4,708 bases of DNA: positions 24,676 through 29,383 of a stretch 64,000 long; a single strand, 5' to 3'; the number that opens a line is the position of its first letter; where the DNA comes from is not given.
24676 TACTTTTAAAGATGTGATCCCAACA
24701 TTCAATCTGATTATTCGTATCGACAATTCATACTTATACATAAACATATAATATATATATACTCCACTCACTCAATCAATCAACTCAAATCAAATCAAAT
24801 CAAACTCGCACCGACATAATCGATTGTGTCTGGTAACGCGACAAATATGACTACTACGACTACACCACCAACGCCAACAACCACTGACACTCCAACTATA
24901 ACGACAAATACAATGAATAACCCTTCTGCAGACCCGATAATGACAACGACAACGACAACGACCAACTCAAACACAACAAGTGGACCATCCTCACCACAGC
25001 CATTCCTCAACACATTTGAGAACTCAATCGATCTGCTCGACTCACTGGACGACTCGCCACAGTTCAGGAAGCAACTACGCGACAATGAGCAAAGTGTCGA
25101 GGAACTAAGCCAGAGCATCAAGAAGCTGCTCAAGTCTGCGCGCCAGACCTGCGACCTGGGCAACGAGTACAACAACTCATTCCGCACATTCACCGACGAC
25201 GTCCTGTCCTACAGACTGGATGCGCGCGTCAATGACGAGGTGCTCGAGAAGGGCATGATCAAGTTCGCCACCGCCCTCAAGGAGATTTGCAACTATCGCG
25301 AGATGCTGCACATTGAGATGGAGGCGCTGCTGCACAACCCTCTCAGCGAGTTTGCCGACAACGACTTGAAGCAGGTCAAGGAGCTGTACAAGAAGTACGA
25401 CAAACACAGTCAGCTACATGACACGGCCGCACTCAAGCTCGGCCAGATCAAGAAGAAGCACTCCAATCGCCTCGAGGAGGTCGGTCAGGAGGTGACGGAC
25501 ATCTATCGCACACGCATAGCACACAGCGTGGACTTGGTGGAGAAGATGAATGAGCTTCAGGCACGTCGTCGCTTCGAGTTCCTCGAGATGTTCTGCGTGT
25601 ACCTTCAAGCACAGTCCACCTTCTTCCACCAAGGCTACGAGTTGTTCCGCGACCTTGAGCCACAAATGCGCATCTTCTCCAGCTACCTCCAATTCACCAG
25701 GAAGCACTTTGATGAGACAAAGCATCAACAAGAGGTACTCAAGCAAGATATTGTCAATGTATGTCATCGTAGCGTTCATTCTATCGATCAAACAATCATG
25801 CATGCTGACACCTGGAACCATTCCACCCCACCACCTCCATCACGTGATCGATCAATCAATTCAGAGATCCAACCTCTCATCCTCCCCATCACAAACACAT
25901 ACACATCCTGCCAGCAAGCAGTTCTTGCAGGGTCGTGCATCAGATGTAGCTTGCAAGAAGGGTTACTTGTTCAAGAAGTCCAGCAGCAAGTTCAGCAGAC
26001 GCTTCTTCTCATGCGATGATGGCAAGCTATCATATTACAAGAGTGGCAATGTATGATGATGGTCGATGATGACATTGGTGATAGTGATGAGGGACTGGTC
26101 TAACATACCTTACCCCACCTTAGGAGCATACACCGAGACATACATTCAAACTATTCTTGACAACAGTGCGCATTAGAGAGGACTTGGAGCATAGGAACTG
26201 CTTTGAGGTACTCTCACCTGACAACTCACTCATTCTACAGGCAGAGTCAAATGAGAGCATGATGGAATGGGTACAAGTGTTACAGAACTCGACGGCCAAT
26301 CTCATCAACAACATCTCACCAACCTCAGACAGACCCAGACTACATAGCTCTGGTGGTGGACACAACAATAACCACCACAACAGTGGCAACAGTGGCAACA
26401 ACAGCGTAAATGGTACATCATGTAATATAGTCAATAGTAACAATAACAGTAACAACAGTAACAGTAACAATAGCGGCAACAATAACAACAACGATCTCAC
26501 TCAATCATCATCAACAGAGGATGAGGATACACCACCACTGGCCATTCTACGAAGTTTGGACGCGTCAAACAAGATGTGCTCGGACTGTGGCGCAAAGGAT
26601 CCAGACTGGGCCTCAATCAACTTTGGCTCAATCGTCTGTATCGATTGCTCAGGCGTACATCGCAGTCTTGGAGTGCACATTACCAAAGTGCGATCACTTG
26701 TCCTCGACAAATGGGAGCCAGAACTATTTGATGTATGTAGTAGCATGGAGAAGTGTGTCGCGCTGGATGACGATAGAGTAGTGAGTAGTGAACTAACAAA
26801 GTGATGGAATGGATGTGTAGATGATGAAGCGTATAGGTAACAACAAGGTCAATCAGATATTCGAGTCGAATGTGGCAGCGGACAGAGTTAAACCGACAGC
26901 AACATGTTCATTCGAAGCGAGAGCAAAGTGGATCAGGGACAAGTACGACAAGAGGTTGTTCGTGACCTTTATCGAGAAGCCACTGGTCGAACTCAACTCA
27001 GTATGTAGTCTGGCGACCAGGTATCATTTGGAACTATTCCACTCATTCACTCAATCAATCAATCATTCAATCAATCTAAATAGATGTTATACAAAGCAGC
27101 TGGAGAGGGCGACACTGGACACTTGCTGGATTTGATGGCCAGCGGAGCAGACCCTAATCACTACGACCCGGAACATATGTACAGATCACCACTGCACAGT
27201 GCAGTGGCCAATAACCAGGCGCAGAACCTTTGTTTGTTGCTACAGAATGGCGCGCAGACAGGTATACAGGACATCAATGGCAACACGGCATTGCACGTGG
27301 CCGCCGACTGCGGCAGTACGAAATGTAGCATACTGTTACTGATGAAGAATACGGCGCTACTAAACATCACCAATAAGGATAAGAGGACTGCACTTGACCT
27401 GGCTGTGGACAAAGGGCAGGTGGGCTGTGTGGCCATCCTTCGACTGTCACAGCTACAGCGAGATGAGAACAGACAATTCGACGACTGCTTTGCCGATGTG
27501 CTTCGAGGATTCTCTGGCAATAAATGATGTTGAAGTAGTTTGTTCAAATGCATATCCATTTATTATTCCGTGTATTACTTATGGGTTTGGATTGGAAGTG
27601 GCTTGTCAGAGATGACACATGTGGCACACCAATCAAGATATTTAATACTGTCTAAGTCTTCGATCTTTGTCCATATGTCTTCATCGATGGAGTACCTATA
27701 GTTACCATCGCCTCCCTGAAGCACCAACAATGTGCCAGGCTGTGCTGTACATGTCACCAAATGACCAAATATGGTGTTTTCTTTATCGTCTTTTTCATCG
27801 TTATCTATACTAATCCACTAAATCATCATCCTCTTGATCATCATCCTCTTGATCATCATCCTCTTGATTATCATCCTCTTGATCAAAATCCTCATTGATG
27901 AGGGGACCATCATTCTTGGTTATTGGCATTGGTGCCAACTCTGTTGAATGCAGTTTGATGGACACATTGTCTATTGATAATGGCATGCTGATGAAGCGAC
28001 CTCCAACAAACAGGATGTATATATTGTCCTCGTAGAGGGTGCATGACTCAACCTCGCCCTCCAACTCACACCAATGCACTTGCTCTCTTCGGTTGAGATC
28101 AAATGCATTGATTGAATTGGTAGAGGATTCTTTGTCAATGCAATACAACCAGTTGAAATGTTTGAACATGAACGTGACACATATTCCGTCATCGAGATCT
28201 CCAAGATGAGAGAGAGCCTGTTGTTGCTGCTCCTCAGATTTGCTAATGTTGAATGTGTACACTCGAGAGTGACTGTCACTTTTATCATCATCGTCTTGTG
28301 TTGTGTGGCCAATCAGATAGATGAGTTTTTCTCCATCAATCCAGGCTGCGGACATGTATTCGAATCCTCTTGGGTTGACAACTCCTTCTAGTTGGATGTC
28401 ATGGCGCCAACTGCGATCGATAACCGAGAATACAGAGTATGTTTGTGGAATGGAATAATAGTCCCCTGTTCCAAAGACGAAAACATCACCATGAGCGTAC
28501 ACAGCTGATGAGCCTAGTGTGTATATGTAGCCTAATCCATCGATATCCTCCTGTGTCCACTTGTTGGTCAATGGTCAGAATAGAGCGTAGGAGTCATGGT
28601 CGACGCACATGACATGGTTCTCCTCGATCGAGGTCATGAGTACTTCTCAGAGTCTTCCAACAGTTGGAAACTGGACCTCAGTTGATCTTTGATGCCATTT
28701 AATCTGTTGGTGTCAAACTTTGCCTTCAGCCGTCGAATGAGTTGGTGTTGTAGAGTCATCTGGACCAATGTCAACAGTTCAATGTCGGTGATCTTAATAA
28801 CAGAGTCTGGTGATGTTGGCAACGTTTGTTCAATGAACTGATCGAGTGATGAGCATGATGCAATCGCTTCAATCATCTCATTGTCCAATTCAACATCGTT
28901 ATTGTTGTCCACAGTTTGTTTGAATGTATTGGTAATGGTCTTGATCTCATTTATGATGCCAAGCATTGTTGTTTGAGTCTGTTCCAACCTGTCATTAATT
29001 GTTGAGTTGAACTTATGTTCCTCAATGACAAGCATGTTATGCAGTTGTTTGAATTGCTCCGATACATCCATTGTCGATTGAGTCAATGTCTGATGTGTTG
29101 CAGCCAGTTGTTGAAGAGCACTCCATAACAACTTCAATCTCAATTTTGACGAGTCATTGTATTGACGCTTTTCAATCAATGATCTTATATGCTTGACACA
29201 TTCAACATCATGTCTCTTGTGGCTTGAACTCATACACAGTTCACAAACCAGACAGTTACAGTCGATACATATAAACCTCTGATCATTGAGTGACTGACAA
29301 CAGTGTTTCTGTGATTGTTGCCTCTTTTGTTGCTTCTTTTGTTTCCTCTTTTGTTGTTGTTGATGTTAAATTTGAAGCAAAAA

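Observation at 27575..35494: Tandem array of five RING-less TRIM-like genes (B-box + coiled-coil + Kelch-type propeller), two intact and three decaying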

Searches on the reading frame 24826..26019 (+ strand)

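Call 37: search_protein_families(library=pfam, proteins=[window:24826-26019:+], max_evalue=0.001)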
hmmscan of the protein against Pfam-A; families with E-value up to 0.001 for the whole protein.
window:24826-26019:+ (397 aa): 4 families
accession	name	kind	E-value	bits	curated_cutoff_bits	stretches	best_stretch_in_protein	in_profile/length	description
PF16746.10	BAR_3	-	5.3e-64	216.5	31.7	1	68-302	1-232/235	BAR domain of APPL family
PF03114.23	BAR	-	2e-07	31.3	28.5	1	87-282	31-233/234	BAR domain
PF14523.12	Syntaxin_2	-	0.00053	20.4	26.5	1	62-110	17-65/134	Syntaxin-like protein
PF10456.14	BAR_3_WASP_bdg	-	0.00088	19.2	24.9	0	60-269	22-223/236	WASP-binding domain of Sorting nexin protein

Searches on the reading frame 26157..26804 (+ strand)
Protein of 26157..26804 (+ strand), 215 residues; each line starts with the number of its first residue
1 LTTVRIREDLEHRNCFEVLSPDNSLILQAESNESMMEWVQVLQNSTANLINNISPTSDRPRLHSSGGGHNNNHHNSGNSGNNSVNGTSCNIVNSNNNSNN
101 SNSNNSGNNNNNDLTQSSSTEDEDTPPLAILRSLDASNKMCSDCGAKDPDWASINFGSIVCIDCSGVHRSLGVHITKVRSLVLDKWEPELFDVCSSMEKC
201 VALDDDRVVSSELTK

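Call 37: search_protein_families(library=pfam, proteins=[window:26157-26804:+], max_evalue=0.001)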
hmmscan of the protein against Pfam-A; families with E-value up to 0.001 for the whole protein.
window:26157-26804:+ (215 aa): 2 families
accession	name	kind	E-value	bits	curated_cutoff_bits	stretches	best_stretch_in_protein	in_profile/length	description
PF01412.23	ArfGap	-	6.1e-26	91.3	28.7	1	135-196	10-71/117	Putative GTPase activating protein for Arf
PF00169.35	PH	-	9.6e-06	26.5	25.1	1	7-45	61-103/105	PH domain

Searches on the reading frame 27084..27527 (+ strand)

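Call 37: search_protein_families(library=pfam, proteins=[window:27084-27527:+], max_evalue=0.001)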
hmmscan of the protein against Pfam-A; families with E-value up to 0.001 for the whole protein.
window:27084-27527:+ (147 aa): 5 families
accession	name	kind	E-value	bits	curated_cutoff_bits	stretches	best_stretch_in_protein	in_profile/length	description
PF12796.13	Ank_2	-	1e-22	80.9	27.3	2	37-120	1-80/90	Ankyrin repeats (3 copies)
PF00023.36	Ank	-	1.5e-14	53.7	21.1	1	65-98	1-33/33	Ankyrin repeat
PF13857.12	Ank_5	-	1.1e-13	51.6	27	2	52-107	1-56/56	Ankyrin repeats (many copies)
PF13637.12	Ank_4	-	6.7e-11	42.6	22.7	1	37-86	1-50/50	Ankyrin repeats (many copies)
PF13606.12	Ank_3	-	1.1e-09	38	22.3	0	65-86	1-23/30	Ankyrin repeat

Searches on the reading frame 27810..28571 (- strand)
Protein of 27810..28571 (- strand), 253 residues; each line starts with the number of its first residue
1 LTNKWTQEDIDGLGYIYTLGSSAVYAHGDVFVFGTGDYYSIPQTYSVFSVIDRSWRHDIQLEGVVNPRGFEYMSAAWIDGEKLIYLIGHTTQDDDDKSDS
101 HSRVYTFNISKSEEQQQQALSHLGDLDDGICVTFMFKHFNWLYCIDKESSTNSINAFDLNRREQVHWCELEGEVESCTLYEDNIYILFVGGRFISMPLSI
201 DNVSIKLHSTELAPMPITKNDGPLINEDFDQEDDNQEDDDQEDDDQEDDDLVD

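Call 3: search_protein_families(library=pfam, proteins=[window:27810-28571:-], max_evalue=1)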
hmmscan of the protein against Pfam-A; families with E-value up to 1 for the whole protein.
window:27810-28571:- (253 aa): 4 families
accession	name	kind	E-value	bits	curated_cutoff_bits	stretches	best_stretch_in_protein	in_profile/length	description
PF24681.1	Kelch_KLHDC2_KLHL20_DRC7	-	5.8e-05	22.9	50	1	2-113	88-190/221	KLHDC2/KLHL20/DRC7 Kelch-repeats domain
PF13964.12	Kelch_6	-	0.00019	21.7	25.3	1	20-57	4-42/50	Kelch motif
PF24981.1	Beta-prop_ATRN-LZTR1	-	0.0019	18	50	1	3-113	77-191/289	Attractin/LZTR1 beta-propeller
PF10282.15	Lactonase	-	0.082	12.5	21.7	1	86-164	3-74/344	Lactonase, 7-bladed beta-propeller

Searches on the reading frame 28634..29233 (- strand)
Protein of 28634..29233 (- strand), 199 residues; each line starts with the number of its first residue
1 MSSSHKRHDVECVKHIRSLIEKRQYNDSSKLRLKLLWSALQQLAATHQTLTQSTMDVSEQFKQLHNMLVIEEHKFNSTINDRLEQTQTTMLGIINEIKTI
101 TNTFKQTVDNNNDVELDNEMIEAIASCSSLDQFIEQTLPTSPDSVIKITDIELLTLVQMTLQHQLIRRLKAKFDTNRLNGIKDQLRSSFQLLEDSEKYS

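Call 3: search_protein_families(library=pfam, proteins=[window:28634-29233:-], max_evalue=1)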
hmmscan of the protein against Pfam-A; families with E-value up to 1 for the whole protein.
window:28634-29233:- (199 aa): 3 families
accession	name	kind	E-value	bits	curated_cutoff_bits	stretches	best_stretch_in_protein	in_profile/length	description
PF16036.10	Chalcone_3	-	0.24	11.9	27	1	47-118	45-118/165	Chalcone isomerase-like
PF19191.5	HEF_HK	-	0.71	10.8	24.1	0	39-68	26-55/67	HEF_HK domain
PF07889.17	DUF1664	-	0.97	9.9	34.6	1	40-121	29-110/124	Protein of unknown function (DUF1664)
